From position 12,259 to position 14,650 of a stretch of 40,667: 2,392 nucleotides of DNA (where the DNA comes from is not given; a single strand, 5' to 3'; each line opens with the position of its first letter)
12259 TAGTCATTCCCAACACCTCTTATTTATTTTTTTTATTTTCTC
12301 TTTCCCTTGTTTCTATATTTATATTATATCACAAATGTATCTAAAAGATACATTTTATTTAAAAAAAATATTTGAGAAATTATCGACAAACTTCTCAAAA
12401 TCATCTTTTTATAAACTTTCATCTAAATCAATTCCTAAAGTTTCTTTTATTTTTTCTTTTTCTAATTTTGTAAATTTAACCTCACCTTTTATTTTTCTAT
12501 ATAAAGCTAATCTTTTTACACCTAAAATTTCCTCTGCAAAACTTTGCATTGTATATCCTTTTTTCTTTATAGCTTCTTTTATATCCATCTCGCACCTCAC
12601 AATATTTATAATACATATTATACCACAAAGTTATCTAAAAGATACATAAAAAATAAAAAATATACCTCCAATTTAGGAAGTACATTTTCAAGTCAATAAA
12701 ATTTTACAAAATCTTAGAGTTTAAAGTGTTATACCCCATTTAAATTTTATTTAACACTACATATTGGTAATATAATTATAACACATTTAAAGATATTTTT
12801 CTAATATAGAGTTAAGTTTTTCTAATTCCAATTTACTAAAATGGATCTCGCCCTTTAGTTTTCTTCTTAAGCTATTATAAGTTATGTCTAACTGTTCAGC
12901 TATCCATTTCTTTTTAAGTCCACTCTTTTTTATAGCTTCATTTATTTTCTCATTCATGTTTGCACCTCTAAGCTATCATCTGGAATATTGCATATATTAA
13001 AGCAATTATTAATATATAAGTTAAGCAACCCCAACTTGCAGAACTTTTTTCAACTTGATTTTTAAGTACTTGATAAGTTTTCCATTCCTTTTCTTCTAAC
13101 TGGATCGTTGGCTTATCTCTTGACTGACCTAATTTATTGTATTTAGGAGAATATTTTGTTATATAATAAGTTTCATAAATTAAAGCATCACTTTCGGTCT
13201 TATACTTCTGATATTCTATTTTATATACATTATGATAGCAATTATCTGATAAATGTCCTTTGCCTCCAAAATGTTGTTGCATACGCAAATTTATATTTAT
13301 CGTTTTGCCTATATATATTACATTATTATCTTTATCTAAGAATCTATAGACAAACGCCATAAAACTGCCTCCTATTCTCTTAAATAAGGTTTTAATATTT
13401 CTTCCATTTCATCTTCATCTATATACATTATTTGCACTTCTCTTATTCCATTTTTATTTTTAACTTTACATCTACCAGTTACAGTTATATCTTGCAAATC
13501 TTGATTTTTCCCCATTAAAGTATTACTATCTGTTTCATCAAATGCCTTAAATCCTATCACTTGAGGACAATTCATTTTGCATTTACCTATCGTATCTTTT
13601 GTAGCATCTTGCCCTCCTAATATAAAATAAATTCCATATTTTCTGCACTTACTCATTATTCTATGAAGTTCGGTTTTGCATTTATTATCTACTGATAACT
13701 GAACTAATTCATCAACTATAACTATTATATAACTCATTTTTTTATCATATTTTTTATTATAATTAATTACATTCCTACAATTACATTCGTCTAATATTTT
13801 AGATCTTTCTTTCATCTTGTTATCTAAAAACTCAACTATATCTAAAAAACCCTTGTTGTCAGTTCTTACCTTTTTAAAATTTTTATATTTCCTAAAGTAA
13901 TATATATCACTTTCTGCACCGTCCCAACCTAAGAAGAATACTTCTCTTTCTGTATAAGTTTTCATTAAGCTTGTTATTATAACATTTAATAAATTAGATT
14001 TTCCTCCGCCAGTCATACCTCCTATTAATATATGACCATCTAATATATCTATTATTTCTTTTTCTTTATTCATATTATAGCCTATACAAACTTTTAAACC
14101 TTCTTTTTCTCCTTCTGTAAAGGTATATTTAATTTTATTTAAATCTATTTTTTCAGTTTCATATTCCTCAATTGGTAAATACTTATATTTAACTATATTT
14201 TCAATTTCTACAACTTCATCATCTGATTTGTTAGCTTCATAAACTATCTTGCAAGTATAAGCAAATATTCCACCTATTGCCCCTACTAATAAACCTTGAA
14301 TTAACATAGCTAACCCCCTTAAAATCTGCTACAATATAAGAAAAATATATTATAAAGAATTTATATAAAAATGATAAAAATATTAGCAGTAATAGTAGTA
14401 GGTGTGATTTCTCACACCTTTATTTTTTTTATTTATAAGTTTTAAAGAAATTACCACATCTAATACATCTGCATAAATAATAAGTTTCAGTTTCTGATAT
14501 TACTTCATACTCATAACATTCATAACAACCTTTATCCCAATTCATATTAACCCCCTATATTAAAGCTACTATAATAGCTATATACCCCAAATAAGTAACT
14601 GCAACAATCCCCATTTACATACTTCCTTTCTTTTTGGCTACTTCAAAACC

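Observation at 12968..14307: Operon pairing a membrane-anchored FtsK/HerA-like ATPase with a tail-anchored GIY-YIG nuclease: candidate exclusion/defence or DNA-transfer module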

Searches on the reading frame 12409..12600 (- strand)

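Call 29: search_protein_families(library=pfam, proteins=[window:12409-12600:-], max_evalue=0.01)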
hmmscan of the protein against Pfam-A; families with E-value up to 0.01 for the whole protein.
window:12409-12600:- (63 aa): 1 family
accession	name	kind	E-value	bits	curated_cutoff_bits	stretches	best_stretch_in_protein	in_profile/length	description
PF02954.25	HTH_8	-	0.002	18.3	22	0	7-38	10-40/42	Bacterial regulatory protein, Fis family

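Call 30: search_protein_families(library=phrogs, proteins=[window:12409-12600:-], max_evalue=0.001)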
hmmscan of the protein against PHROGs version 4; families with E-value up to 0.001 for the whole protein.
window:12409-12600:- (63 aa): 2 families
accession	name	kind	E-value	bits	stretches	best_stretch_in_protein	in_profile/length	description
phrog_3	-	transcription regulation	0.0001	23.2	1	7-61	93-144/430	transcriptional repressor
phrog_925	-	DNA, RNA and nucleotide metabolism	0.00013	22.7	1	5-57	7-58/67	HTH DNA binding protein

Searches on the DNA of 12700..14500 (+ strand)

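Call 6: search_dna_similar(query=window:12700-14500:+, collection=phages, mode=distant, max_rows=30)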
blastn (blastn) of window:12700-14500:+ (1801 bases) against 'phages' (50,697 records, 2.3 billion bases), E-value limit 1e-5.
No match.

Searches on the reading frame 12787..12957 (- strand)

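Call 18: search_protein_families(library=padloc, proteins=[window:12787-12957:-], max_evalue=0.1)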
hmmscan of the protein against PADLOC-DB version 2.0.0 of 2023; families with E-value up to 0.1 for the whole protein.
window:12787-12957:- (56 aa): 3 families
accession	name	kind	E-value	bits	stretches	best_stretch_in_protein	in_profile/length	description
PDLC03129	Specificity_I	-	0.0017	15.2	1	14-55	369-413/431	Type I specificity subunit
PDLC04775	PDC-M69A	-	0.002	16.6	1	3-53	10-60/113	-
PDLC04760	PDC-M64C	-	0.008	14.5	1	3-54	29-80/93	-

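Call 29: search_protein_families(library=pfam, proteins=[window:12787-12957:-], max_evalue=0.01)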
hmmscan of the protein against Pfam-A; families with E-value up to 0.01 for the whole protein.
window:12787-12957:- (56 aa): 4 families
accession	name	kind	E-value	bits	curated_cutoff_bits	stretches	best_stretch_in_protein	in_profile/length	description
PF02954.25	HTH_8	-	0.00013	22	22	1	4-35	9-40/42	Bacterial regulatory protein, Fis family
PF20317.4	HTH_60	-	0.0051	17.6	24.1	1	2-54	7-59/140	Helix-turn-helix domain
PF06892.16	Phage_CP76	-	0.0052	17.1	26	1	9-52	11-54/146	Phage regulatory protein CII (CP76)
PF08667.16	BetR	-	0.0061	17.1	21.6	1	15-51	24-60/148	BetR domain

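Call 30: search_protein_families(library=phrogs, proteins=[window:12787-12957:-], max_evalue=0.001)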
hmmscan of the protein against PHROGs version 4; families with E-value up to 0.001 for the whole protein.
window:12787-12957:- (56 aa): 3 families
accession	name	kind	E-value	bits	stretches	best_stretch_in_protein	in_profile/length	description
phrog_4583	-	transcription regulation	4.1e-05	24.5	1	3-46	13-56/81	transcriptional repressor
phrog_8898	-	unknown function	0.00043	20.9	0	2-32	3-33/70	-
phrog_2967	-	transcription regulation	0.0006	20.4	1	2-53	12-63/225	transcriptional regulator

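Call 108: search_protein_families(library=ncbifam, proteins=[window:12787-12957:-], max_evalue=0.01)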
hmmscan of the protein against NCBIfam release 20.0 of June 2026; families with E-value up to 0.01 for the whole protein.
window:12787-12957:- (56 aa): 1 family
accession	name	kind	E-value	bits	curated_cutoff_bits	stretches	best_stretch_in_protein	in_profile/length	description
NF049968.1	QhpR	equivalog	0.0041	16.3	250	1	2-37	191-226/284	AraC-like transcriptional regulator QhpR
